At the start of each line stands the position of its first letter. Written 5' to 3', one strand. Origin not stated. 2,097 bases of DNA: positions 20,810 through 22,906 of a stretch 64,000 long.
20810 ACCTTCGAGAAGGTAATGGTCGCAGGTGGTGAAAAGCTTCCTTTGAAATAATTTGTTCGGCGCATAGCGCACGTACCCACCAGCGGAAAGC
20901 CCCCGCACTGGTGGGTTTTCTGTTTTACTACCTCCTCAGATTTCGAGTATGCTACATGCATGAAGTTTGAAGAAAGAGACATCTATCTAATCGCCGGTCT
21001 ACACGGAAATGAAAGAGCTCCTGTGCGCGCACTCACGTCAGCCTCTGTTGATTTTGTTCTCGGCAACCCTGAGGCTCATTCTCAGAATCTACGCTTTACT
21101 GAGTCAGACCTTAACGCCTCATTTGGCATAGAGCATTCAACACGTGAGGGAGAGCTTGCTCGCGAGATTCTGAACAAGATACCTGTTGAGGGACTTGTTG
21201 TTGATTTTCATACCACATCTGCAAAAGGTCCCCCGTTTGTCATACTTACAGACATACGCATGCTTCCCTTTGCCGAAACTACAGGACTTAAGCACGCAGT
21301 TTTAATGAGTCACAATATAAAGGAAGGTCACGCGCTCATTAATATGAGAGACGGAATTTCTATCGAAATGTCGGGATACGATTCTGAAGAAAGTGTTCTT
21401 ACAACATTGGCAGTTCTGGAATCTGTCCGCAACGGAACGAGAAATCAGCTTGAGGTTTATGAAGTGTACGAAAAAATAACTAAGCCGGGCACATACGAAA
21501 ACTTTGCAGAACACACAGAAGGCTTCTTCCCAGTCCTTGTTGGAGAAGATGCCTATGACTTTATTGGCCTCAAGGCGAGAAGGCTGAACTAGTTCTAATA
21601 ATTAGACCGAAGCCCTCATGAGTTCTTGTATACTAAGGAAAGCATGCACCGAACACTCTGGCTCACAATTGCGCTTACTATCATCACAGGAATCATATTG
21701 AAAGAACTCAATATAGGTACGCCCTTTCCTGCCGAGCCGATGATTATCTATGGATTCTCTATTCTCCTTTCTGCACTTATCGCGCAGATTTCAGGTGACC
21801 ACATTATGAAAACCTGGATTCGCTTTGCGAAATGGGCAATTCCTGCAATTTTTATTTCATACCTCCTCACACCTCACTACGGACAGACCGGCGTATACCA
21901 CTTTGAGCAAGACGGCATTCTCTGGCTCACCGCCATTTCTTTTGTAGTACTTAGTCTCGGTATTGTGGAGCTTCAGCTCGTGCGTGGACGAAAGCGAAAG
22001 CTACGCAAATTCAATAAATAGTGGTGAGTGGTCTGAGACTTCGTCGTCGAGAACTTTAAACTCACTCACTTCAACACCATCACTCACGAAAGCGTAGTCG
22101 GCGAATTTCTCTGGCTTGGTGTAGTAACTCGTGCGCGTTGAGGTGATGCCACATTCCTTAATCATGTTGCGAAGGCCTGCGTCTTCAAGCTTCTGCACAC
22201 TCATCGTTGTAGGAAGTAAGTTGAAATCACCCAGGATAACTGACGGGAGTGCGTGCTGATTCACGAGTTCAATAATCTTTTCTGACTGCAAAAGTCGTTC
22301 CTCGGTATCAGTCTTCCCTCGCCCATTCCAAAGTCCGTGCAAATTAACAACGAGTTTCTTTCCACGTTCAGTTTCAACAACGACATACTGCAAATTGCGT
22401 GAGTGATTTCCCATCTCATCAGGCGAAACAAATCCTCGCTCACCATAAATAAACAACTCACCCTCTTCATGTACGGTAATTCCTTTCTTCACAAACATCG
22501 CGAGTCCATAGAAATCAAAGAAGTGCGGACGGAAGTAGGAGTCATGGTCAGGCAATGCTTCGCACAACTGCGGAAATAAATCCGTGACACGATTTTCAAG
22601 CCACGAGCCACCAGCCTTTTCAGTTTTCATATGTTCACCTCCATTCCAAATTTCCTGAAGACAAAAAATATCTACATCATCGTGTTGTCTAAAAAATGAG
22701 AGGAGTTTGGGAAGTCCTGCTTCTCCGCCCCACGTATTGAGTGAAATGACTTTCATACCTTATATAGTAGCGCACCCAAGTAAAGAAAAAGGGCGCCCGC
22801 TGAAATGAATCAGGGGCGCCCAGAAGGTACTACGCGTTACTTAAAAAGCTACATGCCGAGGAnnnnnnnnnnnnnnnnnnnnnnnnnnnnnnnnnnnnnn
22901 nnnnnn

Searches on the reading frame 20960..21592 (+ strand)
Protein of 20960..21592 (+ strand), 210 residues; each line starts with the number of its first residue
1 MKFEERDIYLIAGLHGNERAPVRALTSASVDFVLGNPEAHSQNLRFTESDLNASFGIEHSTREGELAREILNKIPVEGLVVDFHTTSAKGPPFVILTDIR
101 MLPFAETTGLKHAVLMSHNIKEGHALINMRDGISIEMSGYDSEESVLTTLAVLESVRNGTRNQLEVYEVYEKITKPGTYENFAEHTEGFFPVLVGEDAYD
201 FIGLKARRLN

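Call 16: search_protein_families(library=pfam, proteins=[window:20960-21592:+], max_evalue=0.01)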
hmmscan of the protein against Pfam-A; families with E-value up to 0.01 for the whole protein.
window:20960-21592:+ (210 aa): 1 family
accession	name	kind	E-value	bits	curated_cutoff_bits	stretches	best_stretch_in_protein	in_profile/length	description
PF24827.1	AstE_AspA_cat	-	8.1e-11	42.3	25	1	6-117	3-143/192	Succinylglutamate desuccinylase/Aspartoacylase catalytic domain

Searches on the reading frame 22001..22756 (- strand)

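Call 16: search_protein_families(library=pfam, proteins=[window:22001-22756:-], max_evalue=0.01)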
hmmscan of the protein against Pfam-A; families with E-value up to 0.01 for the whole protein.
window:22001-22756:- (251 aa): 2 families
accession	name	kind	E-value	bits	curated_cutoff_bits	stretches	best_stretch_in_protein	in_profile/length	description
PF03372.29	Exo_endo_phos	-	1.5e-17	64.5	24.5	1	5-243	2-225/225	Endonuclease/Exonuclease/phosphatase family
PF14529.12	Exo_endo_phos_2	-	0.0013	19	27.4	1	158-246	18-116/117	Endonuclease-reverse transcriptase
